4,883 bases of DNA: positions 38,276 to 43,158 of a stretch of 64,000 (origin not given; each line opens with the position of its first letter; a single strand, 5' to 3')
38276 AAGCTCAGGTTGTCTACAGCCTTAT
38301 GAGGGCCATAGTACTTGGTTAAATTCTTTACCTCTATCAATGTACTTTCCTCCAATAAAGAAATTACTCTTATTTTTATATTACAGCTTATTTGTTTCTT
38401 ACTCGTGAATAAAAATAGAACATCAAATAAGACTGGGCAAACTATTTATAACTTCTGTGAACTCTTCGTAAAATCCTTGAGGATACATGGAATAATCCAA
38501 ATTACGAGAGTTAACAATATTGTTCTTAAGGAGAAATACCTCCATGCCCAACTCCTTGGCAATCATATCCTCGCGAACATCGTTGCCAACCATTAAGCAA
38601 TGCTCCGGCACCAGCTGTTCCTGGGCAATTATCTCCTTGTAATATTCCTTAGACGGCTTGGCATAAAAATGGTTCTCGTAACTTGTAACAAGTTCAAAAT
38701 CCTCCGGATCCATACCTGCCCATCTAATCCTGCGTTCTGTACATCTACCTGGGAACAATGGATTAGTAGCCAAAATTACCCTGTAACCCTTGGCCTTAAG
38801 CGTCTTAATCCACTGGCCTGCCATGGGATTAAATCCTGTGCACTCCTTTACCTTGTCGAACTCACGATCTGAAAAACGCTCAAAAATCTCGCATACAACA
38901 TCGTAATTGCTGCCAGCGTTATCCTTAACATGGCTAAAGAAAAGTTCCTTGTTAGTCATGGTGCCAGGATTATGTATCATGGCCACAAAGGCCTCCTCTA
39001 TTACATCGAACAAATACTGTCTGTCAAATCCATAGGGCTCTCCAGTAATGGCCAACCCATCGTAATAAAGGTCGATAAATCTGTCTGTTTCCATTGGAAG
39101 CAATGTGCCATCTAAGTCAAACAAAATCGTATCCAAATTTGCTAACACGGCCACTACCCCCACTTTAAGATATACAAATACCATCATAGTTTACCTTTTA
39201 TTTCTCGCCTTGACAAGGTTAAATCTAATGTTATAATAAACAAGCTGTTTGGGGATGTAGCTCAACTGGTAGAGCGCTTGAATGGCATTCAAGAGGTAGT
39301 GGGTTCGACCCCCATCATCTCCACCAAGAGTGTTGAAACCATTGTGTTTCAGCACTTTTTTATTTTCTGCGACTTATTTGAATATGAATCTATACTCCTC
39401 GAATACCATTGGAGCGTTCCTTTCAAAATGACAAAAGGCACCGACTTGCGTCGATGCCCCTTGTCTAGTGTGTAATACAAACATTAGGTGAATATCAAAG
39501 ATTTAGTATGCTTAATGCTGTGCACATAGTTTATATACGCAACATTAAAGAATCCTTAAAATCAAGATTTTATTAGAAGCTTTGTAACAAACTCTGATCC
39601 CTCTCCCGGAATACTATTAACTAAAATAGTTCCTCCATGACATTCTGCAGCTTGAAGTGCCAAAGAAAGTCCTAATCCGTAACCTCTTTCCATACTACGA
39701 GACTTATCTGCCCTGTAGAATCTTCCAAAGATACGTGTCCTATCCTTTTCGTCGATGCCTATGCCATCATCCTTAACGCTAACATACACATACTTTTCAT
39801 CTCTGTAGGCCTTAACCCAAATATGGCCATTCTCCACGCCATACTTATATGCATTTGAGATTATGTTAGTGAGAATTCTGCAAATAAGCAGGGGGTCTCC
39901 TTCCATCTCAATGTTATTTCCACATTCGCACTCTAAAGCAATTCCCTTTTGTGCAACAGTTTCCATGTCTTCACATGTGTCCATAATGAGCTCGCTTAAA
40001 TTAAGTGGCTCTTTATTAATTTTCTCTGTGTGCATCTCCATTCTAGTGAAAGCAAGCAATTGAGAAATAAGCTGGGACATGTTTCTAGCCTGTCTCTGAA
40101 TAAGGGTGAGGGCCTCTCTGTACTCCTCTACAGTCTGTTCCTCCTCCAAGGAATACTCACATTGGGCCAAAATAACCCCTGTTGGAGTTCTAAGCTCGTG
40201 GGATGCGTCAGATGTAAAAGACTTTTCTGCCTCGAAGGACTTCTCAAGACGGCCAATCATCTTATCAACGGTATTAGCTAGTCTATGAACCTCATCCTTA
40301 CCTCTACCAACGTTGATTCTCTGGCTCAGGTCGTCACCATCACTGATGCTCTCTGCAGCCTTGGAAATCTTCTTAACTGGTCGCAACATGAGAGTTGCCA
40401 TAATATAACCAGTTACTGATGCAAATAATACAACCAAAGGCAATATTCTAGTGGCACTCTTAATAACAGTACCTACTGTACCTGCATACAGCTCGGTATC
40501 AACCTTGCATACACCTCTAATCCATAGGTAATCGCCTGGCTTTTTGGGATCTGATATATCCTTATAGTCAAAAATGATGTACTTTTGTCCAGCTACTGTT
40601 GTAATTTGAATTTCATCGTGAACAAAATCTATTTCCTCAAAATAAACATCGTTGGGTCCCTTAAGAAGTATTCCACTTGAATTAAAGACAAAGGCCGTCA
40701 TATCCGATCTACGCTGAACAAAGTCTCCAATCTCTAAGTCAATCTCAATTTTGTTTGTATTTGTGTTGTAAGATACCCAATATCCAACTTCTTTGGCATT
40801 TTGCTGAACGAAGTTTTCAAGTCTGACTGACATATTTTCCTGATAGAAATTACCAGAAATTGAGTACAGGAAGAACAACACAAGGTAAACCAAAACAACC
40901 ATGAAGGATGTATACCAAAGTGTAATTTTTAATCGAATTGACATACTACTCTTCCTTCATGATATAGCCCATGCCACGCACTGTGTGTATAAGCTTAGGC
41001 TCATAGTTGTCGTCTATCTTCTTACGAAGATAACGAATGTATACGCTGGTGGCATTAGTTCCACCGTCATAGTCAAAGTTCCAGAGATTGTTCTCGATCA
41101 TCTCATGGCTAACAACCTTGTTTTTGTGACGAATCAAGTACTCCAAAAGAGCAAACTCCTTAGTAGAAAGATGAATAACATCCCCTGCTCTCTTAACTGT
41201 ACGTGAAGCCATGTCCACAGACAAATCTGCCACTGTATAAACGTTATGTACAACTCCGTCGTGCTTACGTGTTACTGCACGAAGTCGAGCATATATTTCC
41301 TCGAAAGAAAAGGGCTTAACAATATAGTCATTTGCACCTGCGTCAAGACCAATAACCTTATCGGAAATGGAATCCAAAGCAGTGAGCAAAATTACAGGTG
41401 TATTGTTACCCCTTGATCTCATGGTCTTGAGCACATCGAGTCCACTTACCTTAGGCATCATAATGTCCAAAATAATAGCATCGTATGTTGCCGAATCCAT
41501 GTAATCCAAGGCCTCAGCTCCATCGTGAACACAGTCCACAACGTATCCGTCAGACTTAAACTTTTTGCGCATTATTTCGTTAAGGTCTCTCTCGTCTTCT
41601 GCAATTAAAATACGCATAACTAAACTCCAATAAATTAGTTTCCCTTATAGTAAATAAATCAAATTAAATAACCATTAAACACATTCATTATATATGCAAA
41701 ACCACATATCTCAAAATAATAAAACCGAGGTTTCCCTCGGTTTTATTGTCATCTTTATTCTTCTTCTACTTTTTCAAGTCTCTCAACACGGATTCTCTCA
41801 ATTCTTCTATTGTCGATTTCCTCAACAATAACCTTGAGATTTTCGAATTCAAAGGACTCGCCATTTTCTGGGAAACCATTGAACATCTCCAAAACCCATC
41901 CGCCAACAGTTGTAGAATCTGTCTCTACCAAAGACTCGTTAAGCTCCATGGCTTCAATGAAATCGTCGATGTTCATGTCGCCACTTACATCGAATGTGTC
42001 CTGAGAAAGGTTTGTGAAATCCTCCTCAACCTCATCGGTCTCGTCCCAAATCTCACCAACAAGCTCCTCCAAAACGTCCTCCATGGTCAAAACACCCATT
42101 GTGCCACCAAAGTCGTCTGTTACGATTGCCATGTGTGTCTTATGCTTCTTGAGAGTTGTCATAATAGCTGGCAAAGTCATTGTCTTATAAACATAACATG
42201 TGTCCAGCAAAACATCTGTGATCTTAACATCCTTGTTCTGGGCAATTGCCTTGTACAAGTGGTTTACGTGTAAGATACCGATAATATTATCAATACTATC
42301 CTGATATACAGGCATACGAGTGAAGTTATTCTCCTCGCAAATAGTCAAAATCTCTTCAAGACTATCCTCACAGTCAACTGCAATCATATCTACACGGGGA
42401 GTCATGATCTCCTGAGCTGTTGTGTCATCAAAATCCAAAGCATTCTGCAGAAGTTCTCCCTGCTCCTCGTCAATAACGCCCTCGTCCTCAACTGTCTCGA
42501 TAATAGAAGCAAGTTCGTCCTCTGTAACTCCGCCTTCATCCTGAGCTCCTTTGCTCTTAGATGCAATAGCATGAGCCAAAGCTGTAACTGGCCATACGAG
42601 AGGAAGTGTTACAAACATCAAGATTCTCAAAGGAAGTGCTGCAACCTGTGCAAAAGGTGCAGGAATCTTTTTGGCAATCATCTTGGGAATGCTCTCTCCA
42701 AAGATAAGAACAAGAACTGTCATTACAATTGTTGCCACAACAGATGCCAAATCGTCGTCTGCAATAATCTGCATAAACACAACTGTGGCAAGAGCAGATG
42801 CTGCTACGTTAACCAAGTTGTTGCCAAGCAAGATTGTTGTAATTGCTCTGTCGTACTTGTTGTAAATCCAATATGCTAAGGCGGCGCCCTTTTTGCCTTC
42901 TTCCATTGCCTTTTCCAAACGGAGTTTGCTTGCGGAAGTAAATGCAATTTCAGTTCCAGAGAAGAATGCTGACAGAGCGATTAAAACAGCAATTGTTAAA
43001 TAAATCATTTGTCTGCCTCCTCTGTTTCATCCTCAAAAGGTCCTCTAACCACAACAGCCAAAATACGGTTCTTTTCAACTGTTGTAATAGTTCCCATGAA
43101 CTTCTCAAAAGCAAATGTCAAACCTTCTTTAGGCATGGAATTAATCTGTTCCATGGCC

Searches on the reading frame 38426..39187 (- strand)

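Call 59: search_protein_families(library=pfam, proteins=[window:38426-39187:-], max_evalue=0.00001)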
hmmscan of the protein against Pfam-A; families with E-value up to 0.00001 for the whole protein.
window:38426-39187:- (254 aa): 2 families
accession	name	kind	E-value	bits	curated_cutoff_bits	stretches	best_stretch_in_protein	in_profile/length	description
PF00702.32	Hydrolase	-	6e-14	53.3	26.4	1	19-210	2-186/191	haloacid dehalogenase-like hydrolase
PF13419.12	HAD_2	-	4.7e-11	43.6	23.8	1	21-218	1-176/178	Haloacid dehalogenase-like hydrolase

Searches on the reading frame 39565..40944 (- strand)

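Call 59: search_protein_families(library=pfam, proteins=[window:39565-40944:-], max_evalue=0.00001)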
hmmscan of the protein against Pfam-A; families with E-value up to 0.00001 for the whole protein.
window:39565-40944:- (460 aa): 3 families
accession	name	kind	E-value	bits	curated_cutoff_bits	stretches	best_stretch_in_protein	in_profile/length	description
PF02518.31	HATPase_c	-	1.3e-24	87.2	26.4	1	349-456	1-107/111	Histidine kinase-, DNA gyrase B-, and HSP90-like ATPase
PF00512.31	HisKA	-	3.9e-13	49.7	26.9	1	241-303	3-64/66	His Kinase A (phospho-acceptor) domain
PF00672.30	HAMP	-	3.2e-12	47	25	1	182-234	2-52/53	HAMP domain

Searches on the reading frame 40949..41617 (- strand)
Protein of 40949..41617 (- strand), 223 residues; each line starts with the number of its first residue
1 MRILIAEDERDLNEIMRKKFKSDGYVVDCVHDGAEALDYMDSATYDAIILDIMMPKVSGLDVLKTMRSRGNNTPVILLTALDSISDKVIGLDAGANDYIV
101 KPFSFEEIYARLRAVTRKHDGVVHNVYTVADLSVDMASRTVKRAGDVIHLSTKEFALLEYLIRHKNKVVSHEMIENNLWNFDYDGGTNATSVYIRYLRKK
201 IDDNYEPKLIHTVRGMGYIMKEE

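Call 59: search_protein_families(library=pfam, proteins=[window:40949-41617:-], max_evalue=0.00001)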
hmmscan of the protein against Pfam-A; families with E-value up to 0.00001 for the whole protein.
window:40949-41617:- (223 aa): 2 families
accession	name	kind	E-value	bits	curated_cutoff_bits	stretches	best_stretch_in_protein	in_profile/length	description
PF00072.30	Response_reg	-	6.9e-31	107.1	30.2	1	3-112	1-110/111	Response regulator receiver domain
PF00486.34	Trans_reg_C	-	1.1e-25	90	26.2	1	146-219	2-76/77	Transcriptional regulatory protein, C terminal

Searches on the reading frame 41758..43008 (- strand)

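Call 59: search_protein_families(library=pfam, proteins=[window:41758-43008:-], max_evalue=0.00001)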
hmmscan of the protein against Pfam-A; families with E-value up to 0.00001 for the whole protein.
window:41758-43008:- (417 aa): 3 families
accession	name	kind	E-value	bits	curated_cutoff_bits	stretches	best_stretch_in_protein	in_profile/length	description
PF01595.25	CNNM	-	7.9e-51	172.7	28.4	1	6-182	3-180/181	Cyclin M transmembrane N-terminal domain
PF03471.22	CorC_HlyC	-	9.7e-19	67.6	27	1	334-411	3-80/81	Transporter associated domain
PF00571.33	CBS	-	3.3e-14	53.4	24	1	199-256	2-56/57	CBS domain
